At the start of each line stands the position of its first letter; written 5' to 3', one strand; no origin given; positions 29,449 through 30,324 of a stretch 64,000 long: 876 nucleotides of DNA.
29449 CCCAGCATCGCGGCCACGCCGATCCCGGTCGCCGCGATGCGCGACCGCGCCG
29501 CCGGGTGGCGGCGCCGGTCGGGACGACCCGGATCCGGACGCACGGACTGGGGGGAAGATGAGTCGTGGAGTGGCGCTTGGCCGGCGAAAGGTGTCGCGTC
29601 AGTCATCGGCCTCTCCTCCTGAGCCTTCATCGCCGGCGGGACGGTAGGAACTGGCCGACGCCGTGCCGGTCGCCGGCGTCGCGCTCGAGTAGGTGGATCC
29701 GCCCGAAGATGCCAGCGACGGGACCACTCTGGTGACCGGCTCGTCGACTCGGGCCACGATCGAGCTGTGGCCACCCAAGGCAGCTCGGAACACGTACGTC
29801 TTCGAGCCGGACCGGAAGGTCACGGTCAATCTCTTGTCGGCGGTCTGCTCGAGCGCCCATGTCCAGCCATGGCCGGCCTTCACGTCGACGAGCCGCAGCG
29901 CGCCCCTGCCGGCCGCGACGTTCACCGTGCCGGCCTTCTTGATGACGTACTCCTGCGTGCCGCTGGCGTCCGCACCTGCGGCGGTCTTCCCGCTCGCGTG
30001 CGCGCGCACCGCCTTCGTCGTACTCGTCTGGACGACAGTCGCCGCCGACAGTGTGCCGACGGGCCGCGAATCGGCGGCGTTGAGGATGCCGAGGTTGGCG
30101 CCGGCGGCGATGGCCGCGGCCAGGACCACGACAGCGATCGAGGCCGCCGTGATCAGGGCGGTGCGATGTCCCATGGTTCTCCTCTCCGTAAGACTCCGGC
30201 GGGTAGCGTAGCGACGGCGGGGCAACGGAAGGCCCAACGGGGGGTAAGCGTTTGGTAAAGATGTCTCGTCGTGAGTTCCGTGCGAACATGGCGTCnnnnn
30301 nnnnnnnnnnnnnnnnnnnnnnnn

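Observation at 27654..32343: ApbE-centred putative transmembrane electron-transfer module (ferric-reductase-like heme membrane protein, ApbE, small GATSS-motif exported protein, secreted protein) divergent from a two-component system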

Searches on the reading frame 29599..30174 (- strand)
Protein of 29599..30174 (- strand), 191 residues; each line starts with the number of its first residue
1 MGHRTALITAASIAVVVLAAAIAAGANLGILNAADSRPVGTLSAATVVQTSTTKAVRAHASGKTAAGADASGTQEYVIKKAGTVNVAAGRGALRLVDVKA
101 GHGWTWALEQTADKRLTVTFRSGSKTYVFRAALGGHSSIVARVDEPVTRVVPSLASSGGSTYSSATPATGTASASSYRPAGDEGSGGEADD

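Call 9: find_homologous_proteins(query=window:29599-30174:-, max_evalue=0.01)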
Query window:29599-30174:- (191 aa): 223 proteins with E <= 0.01 among 6490 candidates; the best 120 are listed.
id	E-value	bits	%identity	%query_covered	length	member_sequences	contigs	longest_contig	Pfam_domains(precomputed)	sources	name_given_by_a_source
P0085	1.1e-108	379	100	100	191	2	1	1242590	-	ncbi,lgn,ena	-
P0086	9.6e-53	197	62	100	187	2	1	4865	-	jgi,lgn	jgi:hypothetical protein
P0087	4.4e-52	195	65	80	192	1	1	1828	-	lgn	-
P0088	2.2e-51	192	56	100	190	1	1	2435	-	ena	-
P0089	1.2e-50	190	62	82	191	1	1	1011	-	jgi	jgi:hypothetical protein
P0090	1.2e-50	190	58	100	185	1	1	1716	-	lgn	-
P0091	1.5e-50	190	57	100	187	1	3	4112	-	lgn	-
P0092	7.4e-50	187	61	88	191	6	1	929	-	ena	-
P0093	7.9e-50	187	58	100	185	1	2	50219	-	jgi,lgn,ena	jgi:hypothetical protein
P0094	2.1e-49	186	62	79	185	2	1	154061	-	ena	-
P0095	2.9e-49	185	59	82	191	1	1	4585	-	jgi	jgi:hypothetical protein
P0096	3.2e-49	185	56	100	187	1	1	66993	-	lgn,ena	-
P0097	3.6e-49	185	54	100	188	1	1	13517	-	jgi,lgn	jgi:hypothetical protein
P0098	4.9e-49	185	55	100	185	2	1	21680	-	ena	-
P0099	5.7e-49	185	56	100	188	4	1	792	-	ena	-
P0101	9.9e-49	184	60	80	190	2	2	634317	-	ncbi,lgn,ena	-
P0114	2.1e-47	179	62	80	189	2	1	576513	-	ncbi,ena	-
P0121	5.4e-47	178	54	100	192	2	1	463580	-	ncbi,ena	-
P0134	1.0e-45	174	59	82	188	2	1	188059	-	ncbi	-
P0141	3.8e-45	172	52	100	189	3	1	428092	-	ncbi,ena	-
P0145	5.8e-45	172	54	100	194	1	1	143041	-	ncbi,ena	-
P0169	4.6e-44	169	53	91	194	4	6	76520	-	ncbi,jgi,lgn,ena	-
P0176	8.4e-44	168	55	84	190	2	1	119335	-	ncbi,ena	-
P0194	4.6e-43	165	56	87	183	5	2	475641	-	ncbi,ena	-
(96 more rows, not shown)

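Call 12: list_cluster_members(proteins=[P0085, P0101, P0114, P0121, P0134, P0141, P0145, P0169, P0176, P0194])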
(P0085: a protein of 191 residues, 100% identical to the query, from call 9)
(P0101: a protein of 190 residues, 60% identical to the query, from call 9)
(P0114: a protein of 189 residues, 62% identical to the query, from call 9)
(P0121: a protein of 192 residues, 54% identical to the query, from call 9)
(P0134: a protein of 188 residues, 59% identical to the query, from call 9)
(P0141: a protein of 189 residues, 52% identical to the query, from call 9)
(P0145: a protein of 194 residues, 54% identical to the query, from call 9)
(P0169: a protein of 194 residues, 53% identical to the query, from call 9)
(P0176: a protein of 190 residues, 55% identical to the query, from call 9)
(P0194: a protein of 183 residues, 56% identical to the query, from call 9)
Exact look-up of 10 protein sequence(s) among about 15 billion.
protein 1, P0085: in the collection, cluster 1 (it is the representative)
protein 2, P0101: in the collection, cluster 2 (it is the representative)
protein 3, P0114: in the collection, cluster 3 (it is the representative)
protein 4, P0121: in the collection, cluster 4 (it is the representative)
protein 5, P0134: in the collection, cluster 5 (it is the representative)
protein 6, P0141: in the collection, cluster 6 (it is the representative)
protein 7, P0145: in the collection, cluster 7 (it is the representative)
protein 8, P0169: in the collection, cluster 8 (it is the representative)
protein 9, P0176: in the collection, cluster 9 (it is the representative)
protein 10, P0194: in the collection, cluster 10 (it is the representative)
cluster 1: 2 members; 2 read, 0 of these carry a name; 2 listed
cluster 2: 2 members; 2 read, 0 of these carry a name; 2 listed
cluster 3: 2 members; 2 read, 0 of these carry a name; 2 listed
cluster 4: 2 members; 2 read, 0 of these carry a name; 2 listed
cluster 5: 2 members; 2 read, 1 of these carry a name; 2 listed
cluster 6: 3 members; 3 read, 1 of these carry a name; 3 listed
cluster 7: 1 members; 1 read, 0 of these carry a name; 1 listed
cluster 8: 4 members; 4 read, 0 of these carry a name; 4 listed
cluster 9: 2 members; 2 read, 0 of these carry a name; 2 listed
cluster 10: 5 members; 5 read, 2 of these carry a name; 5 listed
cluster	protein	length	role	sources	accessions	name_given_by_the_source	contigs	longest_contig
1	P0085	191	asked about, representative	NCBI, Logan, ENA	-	-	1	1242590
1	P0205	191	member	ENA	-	-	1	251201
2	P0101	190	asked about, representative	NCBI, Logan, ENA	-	-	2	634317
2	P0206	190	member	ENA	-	-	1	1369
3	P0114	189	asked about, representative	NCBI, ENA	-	-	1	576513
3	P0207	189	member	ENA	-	-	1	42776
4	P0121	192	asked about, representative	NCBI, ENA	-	-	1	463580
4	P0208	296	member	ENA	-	-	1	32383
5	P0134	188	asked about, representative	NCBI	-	-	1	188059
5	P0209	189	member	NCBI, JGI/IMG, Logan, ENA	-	hypothetical protein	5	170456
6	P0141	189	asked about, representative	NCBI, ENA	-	-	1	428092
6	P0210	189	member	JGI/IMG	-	hypothetical protein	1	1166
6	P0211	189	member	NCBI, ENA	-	-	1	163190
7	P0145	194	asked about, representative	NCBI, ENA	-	-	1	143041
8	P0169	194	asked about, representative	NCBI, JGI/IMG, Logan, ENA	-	-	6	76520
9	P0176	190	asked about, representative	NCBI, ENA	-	-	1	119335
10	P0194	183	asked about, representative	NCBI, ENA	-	-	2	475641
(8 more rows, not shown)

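Call 21: find_encoding_contigs(protein=P0085, flank=10000, max_places=2)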
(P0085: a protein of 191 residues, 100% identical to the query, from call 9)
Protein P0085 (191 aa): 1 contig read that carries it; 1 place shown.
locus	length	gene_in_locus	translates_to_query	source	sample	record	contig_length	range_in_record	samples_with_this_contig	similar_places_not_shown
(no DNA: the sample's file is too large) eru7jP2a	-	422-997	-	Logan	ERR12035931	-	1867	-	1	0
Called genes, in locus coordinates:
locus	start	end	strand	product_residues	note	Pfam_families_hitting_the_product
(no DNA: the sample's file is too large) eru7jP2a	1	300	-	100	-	?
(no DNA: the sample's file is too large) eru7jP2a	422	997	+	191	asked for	-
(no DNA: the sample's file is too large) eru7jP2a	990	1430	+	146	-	-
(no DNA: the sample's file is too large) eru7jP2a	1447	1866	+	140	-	?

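Call 22: find_encoding_contigs(protein=P0101, flank=6000, max_places=1)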
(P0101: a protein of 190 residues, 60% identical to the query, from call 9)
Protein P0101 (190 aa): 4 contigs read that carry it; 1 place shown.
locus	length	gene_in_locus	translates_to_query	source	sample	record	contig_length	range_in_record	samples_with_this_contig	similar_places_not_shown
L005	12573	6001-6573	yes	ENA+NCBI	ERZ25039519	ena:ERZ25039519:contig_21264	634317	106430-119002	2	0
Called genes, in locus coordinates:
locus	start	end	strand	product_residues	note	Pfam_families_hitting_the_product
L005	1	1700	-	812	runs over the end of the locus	PF13320:GH123_cat, PF13620:CarboxypepD_reg (weak)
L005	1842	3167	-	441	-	PF03951:Gln-synt_N, PF00120:Gln-synt_C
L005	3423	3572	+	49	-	PF18930:DUF5679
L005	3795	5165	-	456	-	PF00672:HAMP, PF00512:HisKA, PF02518:HATPase_c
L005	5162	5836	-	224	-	PF00072:Response_reg, PF00486:Trans_reg_C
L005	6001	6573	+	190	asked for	-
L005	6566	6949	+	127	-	-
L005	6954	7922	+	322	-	PF02424:ApbE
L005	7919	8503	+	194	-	PF01794:Ferric_reduct (weak)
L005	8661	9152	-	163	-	-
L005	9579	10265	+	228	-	PF22058:X25_BaPul_like (faint), PF27111:Rv1352 (weak)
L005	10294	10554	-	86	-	-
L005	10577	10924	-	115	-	PF12840:HTH_20 (weak), PF01022:HTH_5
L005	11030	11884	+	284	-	PF01135:PCMT (weak), PF05175:MTS (weak), PF13489:Methyltransf_23, PF01209:Ubie_methyltran, PF13847:Methyltransf_31, PF08241:Methyltransf_11, PF08242:Methyltransf_12, PF13649:Methyltransf_25, +3 more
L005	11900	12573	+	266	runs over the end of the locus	PF00149:Metallophos, PF12850:Metallophos_2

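Call 23: find_encoding_contigs(protein=P0121, flank=6000, max_places=1)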
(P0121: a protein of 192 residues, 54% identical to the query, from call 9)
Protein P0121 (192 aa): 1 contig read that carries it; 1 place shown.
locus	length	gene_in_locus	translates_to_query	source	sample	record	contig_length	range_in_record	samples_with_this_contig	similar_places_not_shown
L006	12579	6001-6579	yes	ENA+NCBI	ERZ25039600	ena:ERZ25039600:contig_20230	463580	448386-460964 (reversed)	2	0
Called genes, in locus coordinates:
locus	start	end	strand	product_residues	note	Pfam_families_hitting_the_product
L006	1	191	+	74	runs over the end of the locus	-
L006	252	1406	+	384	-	PF01757:Acyl_transf_3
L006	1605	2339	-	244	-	PF00903:Glyoxalase, PF07615:Ykof (weak)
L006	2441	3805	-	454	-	PF02113:Peptidase_S13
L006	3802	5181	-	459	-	PF00672:HAMP, PF00512:HisKA, PF02518:HATPase_c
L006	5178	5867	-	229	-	PF00072:Response_reg, PF00486:Trans_reg_C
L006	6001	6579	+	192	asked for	-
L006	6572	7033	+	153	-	-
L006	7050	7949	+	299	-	PF02424:ApbE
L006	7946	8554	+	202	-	PF01794:Ferric_reduct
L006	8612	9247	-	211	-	PF00923:TAL_FSA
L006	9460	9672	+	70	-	-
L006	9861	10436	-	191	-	PF03358:FMN_red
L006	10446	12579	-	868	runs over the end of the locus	PF03610:EIIA-man, PF00381:PTS-HPr, PF05524:PEP-utilisers_N, PF00391:PEP-utilizers, PF02896:PEP-utilizers_C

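Call 24: find_encoding_contigs(protein=P0194, flank=6000, max_places=1)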
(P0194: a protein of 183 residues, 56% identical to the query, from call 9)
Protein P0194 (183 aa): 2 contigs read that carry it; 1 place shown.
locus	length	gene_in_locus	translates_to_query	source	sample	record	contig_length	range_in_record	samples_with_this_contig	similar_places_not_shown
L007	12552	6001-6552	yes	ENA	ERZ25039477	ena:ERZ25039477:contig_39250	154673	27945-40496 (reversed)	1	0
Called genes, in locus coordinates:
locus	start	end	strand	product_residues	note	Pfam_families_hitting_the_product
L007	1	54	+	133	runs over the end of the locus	-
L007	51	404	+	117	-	-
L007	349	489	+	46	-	-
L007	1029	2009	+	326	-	PF00202:Aminotran_3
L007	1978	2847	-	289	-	PF13683:rve_3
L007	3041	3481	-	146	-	PF04229:GrpB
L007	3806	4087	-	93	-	PF02518:HATPase_c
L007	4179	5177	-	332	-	PF00672:HAMP, PF00512:HisKA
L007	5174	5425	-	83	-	PF00486:Trans_reg_C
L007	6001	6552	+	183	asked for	-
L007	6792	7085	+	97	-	-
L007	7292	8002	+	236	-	PF02424:ApbE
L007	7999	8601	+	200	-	PF01794:Ferric_reduct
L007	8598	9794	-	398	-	PF15892:BNR_4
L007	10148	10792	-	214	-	PF00923:TAL_FSA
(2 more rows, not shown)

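Call 25: find_encoding_contigs(protein=P0141, flank=6000, max_places=1)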
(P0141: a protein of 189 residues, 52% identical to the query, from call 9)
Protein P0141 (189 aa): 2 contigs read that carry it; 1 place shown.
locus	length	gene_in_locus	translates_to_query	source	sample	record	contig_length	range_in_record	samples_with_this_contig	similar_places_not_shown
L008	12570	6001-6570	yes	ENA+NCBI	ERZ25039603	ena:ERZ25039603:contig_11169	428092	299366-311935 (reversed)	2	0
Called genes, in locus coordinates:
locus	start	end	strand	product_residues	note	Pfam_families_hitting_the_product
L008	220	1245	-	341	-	-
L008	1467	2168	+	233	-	PF02965:Met_synt_B12 (weak)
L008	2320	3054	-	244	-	PF02012:BNR (faint)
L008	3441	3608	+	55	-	PF09723:Zn_ribbon_8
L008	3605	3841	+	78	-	-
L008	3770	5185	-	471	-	PF00672:HAMP, PF00512:HisKA, PF02518:HATPase_c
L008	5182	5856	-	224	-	PF00072:Response_reg, PF00486:Trans_reg_C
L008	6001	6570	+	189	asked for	-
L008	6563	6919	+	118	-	-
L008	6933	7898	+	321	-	PF02424:ApbE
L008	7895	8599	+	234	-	PF01794:Ferric_reduct (weak)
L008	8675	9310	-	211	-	PF06262:Zincin_1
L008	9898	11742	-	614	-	PF01784:DUF34_NIF3, PF00075:RNase_H (weak), PF13456:RVT_3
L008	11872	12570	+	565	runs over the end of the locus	PF07690:MFS_1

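Call 27: predict_structure(alignment_id=A2)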
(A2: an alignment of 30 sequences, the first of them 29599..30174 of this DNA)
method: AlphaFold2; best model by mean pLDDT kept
length: 191 residues; sequences in the alignment: 30
mean_pLDDT: 57.9   pTM: 0.46
mean pLDDT of the five models: 57.9, 57.8, 57.6, 55.8, 55.1
residues with pLDDT >= 90: 38; 70-90: 34; 50-70: 13; < 50: 106
segments of 3 or more residues with pLDDT < 50: 1-70, 154-188
pLDDT, mean of each block of 10 residues (from residue 1): 41 37 34 36 34 36 40 82 89 91 92 88 91 83 65 44 33 38 46 59
secondary structure, 60 per line:
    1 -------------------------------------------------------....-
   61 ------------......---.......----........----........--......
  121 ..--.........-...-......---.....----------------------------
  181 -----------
elements in order: E56-59 E73-78 E82-88 E93-100 E105-112 E115-122 E125-133 E139-144 E148-152

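Call 42: search_protein_representatives(alignment_id=A2)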
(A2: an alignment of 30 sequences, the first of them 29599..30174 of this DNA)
Query: 30 sequences, 189 profile positions. Proteins with E-value up to 0.001 (for the whole library): 387; up to 1e-10: 201; up to 1e-30: 36. The best 150 are listed.
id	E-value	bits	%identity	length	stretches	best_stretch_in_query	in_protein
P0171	2.0e-71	256.1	-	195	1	1-188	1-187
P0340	4.8e-68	245.0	-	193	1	1-189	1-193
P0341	4.4e-64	232.1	-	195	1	1-189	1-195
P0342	8.1e-56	205.2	-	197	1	1-189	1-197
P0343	7.7e-55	202.0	-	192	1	1-188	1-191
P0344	9.5e-55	201.7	-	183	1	1-124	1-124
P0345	1.2e-53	198.0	-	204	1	1-189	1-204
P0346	4.8e-51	189.6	-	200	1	1-187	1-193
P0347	4.1e-50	186.6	-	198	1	1-186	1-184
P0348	2.2e-48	180.9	-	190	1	1-189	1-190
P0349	2.8e-48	180.6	-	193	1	1-189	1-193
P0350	1.0e-45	172.2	-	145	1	48-189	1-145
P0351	2.2e-43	164.6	-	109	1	81-189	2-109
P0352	1.7e-41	158.4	-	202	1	1-186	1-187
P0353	8.9e-39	149.6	-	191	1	1-189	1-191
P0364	9.9e-34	133.1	-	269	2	1-174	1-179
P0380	1.1e-28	116.7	-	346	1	81-185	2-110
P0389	1.1e-27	113.4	-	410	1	3-154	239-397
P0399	3.1e-26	108.7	-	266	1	3-181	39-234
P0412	1.7e-24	103.0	-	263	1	4-184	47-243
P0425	4.9e-23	98.3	-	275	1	1-172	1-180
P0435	4.0e-21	92.0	-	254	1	4-141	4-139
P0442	4.4e-20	88.6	-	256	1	3-183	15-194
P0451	2.1e-19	86.4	-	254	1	1-175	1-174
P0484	6.8e-16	75.0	-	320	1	3-176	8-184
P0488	9.7e-16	74.5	-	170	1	3-139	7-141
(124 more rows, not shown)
